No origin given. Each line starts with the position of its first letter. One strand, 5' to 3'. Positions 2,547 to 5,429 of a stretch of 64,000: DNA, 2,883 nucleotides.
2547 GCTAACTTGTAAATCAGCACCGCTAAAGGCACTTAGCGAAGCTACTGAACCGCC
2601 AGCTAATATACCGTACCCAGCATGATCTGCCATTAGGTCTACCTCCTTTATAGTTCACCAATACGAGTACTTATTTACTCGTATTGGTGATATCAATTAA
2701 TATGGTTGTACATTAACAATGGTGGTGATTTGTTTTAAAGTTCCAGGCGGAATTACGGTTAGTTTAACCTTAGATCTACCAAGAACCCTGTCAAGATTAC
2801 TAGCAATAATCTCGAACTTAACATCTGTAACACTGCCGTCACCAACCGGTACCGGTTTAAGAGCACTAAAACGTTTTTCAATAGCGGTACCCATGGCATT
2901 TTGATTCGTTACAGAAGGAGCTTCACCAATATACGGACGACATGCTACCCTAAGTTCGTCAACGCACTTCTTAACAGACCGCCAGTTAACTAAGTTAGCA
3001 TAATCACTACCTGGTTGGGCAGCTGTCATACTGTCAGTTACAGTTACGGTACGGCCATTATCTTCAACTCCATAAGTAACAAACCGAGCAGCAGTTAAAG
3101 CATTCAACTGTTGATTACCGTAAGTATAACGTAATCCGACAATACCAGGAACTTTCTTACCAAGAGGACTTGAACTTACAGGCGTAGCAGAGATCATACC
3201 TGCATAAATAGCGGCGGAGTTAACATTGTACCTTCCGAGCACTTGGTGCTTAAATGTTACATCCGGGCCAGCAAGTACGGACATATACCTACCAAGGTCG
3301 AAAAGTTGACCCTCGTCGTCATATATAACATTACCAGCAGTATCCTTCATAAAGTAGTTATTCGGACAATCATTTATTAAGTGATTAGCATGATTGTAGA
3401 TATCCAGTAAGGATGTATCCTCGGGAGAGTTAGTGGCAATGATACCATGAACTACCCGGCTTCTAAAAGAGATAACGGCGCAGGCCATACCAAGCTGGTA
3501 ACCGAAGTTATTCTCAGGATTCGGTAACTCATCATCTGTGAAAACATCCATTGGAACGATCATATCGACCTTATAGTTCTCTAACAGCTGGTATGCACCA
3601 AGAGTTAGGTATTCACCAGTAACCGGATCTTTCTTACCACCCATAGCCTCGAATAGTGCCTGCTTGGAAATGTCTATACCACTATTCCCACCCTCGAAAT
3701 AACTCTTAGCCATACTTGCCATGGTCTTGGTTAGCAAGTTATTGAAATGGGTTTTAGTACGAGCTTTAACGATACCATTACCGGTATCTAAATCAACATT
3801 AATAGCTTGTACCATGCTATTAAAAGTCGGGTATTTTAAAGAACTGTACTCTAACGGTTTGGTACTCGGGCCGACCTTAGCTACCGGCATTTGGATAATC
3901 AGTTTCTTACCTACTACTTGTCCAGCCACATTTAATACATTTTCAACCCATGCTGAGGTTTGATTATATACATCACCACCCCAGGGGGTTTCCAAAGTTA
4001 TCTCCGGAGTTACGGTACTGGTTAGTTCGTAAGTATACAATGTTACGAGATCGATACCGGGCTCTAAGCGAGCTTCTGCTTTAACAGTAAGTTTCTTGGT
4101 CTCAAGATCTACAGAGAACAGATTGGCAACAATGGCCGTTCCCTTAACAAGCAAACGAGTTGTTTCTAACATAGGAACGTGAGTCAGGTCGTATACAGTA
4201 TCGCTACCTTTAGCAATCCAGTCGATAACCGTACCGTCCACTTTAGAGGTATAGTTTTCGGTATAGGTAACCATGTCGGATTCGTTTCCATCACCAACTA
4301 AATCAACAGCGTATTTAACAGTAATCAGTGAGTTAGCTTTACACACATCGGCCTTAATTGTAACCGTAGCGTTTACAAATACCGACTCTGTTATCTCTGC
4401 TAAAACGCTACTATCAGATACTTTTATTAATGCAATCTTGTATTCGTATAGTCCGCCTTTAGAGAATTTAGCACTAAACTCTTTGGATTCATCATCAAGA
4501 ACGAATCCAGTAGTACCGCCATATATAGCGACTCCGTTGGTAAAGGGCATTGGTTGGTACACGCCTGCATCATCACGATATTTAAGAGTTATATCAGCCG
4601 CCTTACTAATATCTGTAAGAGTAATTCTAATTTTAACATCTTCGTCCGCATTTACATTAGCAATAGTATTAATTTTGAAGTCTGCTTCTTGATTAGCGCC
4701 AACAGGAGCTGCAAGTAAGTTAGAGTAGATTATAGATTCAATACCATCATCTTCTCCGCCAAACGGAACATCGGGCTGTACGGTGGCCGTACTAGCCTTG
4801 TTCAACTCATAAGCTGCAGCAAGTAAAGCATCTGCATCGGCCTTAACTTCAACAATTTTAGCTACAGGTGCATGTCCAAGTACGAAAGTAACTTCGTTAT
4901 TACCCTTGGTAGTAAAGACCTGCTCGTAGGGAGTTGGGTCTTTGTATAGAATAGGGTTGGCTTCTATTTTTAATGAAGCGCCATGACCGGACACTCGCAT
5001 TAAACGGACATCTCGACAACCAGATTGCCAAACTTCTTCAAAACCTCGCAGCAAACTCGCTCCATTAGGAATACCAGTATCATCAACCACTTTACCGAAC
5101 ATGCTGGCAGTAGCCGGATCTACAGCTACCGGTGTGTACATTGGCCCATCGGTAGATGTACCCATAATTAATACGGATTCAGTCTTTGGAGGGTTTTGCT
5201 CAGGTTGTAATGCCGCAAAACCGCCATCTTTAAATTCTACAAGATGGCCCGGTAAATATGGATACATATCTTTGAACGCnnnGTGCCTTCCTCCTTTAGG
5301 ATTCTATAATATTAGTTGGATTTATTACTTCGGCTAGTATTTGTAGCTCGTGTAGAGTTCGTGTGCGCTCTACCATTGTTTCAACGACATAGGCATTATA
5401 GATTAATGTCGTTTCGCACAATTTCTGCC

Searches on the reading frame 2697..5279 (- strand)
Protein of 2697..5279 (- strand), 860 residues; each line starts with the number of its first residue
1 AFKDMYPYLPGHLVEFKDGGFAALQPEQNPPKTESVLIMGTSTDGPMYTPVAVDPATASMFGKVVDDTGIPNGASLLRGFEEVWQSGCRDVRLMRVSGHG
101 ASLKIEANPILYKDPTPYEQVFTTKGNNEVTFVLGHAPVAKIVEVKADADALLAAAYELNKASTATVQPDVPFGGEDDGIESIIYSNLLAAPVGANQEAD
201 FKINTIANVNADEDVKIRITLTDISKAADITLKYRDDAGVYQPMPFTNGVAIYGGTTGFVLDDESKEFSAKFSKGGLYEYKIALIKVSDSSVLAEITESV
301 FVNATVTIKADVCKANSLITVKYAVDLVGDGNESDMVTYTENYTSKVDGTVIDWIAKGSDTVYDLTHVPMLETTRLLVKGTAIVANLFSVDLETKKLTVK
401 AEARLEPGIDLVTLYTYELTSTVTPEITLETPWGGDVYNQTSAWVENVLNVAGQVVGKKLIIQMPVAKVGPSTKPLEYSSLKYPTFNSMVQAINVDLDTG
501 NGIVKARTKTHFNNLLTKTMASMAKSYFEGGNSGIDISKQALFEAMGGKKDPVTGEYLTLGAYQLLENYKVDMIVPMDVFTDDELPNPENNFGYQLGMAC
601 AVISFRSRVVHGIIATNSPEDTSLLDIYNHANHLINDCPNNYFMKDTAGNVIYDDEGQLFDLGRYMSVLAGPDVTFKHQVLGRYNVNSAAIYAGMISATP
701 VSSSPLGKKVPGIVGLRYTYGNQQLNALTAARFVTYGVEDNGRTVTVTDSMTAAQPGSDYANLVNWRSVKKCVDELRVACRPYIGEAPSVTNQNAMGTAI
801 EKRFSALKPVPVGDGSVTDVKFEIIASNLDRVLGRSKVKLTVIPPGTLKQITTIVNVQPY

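Call 25: search_protein_families(library=phrogs, proteins=[window:2697-5279:-], max_evalue=0.00001)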
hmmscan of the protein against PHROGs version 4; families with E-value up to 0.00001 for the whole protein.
window:2697-5279:- (860 aa): 2 families
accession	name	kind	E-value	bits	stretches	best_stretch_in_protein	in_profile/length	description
phrog_16991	-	tail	5.4e-147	492.4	1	4-857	5-772/777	tail sheath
phrog_279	-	tail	2.8e-12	47.1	0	686-807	307-436/489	tail sheath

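Call 57: search_dna_similar(query=window:2697-5279:-, collection=phages, mode=protein, max_rows=12, max_evalue=1e-20)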
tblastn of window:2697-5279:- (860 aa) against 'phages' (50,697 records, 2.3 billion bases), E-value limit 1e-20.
Records with a match: 3; places in all: 3; records where one place covers at least 80% of the query: 0.
Best place of each record, by identity: <60% 3.
By first word of the organism name: Bacillus 2; Moorella 1.
By host as written in the record: Bacillus thuringiensis 2; Moorella thermoacetica DSM 103132 1.
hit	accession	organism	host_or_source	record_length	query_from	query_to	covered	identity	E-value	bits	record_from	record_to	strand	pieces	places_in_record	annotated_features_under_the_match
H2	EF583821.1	Bacillus phage 0305phi8-36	Bacillus thuringiensis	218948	4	857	75%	37.1%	2e-82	401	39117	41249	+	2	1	ORF139: tail sheath subunit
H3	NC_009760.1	Bacillus phage 0305phi8-36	Bacillus thuringiensis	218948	4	857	75%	37.1%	2e-82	401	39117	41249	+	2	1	ORF139: tail sheath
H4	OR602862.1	Moorella phage MTATph1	Moorella thermoacetica DSM 103132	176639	340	859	60%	33.3%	3e-62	236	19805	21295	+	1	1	tail sheath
